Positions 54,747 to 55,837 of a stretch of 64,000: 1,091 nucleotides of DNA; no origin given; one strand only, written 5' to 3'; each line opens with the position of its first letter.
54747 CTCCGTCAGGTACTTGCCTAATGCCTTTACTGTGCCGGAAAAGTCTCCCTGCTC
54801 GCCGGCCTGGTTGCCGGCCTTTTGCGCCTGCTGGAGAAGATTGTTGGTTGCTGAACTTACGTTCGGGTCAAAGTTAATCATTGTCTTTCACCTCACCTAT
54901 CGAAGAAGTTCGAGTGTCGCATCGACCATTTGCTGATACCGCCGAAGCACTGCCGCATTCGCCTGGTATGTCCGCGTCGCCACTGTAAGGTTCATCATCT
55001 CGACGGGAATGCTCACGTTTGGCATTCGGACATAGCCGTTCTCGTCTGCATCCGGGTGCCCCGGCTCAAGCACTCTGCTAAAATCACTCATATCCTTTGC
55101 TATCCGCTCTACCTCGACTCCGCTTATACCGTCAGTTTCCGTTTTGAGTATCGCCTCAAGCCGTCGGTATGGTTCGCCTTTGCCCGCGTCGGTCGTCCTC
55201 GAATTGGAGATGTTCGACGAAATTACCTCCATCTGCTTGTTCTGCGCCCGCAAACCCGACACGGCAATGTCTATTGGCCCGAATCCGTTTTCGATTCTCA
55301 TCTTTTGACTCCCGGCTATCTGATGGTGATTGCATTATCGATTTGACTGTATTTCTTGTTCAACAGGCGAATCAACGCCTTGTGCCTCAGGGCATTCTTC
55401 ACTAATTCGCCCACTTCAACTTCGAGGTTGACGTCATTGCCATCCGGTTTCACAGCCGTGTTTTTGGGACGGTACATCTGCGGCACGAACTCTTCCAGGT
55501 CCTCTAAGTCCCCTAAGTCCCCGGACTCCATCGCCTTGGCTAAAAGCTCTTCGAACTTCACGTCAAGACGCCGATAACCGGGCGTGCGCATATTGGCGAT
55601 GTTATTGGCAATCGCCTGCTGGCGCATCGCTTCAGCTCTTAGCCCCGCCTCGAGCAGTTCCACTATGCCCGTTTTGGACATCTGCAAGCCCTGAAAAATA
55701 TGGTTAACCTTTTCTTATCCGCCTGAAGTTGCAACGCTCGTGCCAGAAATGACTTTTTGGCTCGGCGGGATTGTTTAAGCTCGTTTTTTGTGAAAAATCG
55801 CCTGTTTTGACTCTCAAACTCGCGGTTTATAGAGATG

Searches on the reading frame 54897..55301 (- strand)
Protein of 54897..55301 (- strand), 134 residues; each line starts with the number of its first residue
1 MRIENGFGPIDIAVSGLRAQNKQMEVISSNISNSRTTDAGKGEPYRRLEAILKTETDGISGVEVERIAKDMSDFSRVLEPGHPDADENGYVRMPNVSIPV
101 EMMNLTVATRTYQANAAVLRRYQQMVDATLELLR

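Call 59: search_protein_families(library=pfam, proteins=[window:54897-55301:-], max_evalue=0.1)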
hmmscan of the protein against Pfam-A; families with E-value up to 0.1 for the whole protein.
window:54897-55301:- (134 aa): 2 families
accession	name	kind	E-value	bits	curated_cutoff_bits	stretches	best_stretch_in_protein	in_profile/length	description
PF06429.18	Flg_bbr_C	-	7.1e-10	38.7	23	1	88-132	2-46/46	Flagellar basal body rod FlgEFG protein C-terminal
PF00460.25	Flg_bb_rod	-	5.4e-07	29.9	20.7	1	10-37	1-28/31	Flagella basal body rod protein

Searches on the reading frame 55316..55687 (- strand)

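Call 59: search_protein_families(library=pfam, proteins=[window:55316-55687:-], max_evalue=0.1)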
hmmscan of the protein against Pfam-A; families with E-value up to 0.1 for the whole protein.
window:55316-55687:- (123 aa): 2 families
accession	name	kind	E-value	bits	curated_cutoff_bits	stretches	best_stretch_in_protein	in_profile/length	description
PF00460.25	Flg_bb_rod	-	7.1e-07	29.5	20.7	1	15-39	7-31/31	Flagella basal body rod protein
PF05235.19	CHAD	-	0.0098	16.3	25.6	1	17-92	100-175/228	CHAD domain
